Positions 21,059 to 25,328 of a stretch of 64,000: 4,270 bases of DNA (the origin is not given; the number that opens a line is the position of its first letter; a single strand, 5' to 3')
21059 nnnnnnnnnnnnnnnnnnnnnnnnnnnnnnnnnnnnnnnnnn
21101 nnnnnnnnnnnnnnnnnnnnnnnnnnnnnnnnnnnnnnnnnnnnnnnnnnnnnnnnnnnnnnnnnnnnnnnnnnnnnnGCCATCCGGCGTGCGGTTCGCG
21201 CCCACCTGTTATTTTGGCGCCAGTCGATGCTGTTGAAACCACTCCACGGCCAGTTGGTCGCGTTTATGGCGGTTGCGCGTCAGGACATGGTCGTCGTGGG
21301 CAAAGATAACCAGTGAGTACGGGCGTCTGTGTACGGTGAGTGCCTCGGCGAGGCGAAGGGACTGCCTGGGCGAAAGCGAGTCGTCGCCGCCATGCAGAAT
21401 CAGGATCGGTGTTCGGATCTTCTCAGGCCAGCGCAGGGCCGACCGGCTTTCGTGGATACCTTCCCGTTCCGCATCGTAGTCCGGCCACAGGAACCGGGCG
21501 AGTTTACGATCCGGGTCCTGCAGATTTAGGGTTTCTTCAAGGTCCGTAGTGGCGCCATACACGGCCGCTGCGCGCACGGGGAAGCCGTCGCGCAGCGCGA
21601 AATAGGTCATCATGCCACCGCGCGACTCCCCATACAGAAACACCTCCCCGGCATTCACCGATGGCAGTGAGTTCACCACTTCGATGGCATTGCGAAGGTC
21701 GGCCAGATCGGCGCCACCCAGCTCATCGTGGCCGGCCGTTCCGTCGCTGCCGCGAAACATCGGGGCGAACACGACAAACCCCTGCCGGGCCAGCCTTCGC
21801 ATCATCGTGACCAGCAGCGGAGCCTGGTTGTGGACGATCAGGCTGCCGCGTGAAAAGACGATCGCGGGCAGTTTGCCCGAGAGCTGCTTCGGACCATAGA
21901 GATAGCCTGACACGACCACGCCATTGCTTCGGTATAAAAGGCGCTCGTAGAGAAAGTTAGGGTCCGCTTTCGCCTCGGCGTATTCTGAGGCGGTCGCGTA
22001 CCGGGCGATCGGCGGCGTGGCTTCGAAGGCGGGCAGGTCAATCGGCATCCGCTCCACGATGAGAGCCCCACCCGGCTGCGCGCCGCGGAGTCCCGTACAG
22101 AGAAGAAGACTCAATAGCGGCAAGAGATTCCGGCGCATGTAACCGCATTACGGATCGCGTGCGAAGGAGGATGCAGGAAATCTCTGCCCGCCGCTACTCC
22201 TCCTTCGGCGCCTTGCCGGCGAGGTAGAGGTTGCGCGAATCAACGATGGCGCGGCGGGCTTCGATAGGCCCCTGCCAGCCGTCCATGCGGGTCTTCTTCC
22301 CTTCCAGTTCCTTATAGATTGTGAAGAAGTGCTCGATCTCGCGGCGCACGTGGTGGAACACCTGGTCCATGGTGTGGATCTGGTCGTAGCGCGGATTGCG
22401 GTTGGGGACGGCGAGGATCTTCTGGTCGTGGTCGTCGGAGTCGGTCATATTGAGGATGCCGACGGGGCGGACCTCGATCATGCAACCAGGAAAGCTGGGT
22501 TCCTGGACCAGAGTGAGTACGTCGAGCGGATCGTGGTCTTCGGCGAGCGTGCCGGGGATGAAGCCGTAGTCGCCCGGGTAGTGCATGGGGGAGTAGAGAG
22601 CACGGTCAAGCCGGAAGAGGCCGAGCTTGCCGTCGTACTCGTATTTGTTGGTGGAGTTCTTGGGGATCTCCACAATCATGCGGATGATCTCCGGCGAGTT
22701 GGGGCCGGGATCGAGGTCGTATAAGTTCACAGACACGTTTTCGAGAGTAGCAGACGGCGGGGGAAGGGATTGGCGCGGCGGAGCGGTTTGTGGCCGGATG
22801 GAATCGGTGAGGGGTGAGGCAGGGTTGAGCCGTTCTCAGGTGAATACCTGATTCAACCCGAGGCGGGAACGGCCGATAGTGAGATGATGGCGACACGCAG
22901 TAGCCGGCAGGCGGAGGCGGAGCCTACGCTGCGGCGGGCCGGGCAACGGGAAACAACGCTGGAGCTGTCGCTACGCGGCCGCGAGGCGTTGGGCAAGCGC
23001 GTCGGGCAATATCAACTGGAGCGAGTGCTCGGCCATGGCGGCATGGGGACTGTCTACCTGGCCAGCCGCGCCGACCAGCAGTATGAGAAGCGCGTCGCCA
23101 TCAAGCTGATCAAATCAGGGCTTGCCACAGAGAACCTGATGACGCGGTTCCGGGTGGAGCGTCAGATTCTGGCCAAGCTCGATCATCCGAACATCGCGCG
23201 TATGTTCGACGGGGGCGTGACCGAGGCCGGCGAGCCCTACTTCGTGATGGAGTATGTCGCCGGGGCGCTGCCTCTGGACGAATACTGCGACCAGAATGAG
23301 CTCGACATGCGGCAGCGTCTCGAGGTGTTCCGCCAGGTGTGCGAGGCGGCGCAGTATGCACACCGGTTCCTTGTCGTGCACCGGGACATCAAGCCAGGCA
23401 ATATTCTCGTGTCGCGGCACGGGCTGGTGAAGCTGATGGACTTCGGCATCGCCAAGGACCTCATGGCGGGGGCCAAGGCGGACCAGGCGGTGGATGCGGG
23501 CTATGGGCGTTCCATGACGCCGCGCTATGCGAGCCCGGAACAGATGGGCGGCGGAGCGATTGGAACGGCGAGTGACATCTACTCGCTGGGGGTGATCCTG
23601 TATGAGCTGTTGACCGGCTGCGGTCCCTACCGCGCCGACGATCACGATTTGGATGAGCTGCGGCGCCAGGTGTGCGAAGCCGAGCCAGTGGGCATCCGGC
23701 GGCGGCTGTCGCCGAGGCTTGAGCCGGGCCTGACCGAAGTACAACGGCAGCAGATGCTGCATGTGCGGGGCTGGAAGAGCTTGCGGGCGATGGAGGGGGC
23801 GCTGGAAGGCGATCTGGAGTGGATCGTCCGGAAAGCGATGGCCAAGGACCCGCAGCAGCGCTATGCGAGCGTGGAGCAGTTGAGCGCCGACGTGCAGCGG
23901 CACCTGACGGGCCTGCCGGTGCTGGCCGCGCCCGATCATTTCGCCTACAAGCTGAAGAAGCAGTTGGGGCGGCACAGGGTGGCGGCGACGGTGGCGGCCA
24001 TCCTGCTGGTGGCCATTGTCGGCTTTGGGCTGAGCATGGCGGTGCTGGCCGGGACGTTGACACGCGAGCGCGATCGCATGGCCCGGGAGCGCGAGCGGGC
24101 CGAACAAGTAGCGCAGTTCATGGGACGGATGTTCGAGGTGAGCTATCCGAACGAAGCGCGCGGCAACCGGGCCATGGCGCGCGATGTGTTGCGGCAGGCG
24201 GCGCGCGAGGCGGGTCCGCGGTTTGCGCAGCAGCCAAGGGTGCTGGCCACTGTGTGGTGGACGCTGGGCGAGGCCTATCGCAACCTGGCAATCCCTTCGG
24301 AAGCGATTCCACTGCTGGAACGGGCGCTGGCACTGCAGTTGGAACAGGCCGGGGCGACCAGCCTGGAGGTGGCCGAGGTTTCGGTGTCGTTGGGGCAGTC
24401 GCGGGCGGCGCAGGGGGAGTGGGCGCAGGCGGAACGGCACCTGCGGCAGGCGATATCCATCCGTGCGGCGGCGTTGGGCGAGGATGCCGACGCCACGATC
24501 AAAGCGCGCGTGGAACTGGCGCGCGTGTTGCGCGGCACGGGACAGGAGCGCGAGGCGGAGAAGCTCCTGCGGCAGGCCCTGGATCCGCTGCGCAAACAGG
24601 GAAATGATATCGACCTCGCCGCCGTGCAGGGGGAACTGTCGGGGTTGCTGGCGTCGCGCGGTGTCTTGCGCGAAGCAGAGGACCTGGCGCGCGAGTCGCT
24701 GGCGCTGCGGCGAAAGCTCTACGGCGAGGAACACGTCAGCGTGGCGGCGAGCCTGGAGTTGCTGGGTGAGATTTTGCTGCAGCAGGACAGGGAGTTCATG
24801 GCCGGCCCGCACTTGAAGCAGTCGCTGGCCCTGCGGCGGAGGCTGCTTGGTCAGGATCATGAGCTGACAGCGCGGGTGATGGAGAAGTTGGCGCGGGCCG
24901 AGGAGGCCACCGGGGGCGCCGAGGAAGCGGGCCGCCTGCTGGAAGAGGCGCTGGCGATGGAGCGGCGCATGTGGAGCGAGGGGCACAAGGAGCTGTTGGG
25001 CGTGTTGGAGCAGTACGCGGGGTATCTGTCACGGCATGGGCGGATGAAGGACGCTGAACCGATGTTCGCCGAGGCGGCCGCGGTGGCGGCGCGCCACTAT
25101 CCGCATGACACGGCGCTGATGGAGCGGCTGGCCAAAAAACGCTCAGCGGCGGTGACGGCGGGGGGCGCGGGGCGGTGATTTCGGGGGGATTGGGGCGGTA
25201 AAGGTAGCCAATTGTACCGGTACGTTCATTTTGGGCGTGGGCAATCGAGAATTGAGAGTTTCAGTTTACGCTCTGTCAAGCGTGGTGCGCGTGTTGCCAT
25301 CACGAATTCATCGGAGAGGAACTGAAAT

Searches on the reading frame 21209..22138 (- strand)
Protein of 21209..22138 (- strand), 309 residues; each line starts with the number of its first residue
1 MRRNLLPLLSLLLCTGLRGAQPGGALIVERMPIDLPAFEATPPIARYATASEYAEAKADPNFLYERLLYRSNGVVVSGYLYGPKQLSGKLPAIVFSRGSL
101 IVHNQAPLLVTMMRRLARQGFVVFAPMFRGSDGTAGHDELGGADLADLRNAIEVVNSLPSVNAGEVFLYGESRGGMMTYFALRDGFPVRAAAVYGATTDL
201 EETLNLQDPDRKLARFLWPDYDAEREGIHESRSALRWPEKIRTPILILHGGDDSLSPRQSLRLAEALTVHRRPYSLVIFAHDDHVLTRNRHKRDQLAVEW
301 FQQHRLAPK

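Call 54: search_protein_families(library=pfam, proteins=[window:21209-22138:-], max_evalue=0.00001)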
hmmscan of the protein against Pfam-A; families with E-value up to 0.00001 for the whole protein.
window:21209-22138:- (309 aa): 5 families
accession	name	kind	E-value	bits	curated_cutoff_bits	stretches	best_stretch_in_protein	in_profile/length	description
PF00326.27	Peptidase_S9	-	2.3e-17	63.7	22.6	1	116-304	10-209/213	Prolyl oligopeptidase family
PF01738.24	DLH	-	1.9e-09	37.9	21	1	77-292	2-194/217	Dienelactone hydrolase family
PF12146.15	Hydrolase_4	-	5.5e-08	32.8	27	0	111-214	22-127/239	Serine aminopeptidase, S33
PF02129.25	Peptidase_S15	-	2.3e-06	27.9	23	0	73-193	2-124/262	X-Pro dipeptidyl-peptidase (S15 family)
PF20434.5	BD-FAE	-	7e-06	26.1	26.8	0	80-267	3-215/215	BD-FAE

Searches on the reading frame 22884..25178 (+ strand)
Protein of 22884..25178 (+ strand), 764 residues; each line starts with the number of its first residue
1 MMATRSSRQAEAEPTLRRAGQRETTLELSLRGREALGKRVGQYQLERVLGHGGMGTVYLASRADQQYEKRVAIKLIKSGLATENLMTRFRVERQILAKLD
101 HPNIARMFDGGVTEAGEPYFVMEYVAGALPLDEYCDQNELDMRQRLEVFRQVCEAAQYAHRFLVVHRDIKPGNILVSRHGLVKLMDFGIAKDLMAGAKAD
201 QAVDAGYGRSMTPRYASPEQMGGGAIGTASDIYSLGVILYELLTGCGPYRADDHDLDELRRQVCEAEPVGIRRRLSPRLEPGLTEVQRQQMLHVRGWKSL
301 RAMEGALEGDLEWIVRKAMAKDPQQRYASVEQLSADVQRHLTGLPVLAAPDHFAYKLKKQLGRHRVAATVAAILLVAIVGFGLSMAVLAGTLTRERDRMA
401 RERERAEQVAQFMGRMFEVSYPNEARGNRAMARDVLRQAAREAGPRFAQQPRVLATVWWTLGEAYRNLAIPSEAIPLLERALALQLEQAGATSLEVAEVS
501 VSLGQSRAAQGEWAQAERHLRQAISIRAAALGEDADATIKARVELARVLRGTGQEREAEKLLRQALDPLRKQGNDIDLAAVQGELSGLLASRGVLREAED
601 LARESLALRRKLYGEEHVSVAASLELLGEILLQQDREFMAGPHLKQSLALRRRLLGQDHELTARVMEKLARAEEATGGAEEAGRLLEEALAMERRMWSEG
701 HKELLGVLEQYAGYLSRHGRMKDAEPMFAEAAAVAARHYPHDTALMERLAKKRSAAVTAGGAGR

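Call 54: search_protein_families(library=pfam, proteins=[window:22884-25178:+], max_evalue=0.00001)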
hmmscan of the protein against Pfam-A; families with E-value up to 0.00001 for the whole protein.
window:22884-25178:+ (764 aa): 7 families
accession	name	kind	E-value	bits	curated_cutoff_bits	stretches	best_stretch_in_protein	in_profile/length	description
PF00069.31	Pkinase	-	1e-45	156.7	31.7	1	43-328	1-253/263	Protein kinase domain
PF07714.23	PK_Tyr_Ser-Thr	-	6.2e-37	127.7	23.1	1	44-251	2-207/258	Protein tyrosine and serine/threonine kinase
PF13424.12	TPR_12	-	4.7e-31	107.2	30.1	4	496-567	2-73/77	Tetratricopeptide repeat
PF13374.12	TPR_10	-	2.7e-20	72.2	27.5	1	579-617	2-40/42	Tetratricopeptide repeat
PF24885.1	TPR_NPHP3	-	4.8e-18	65.9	100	1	580-653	142-215/239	Nephrocystin-3 TPR domain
PF03109.22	ABC1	-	4.1e-07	29.8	22.9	1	118-196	143-220/244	ABC1 atypical kinase-like domain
PF17874.7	TPR_MalT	-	1.1e-06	28.7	45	0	423-572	50-194/336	MalT-like TPR region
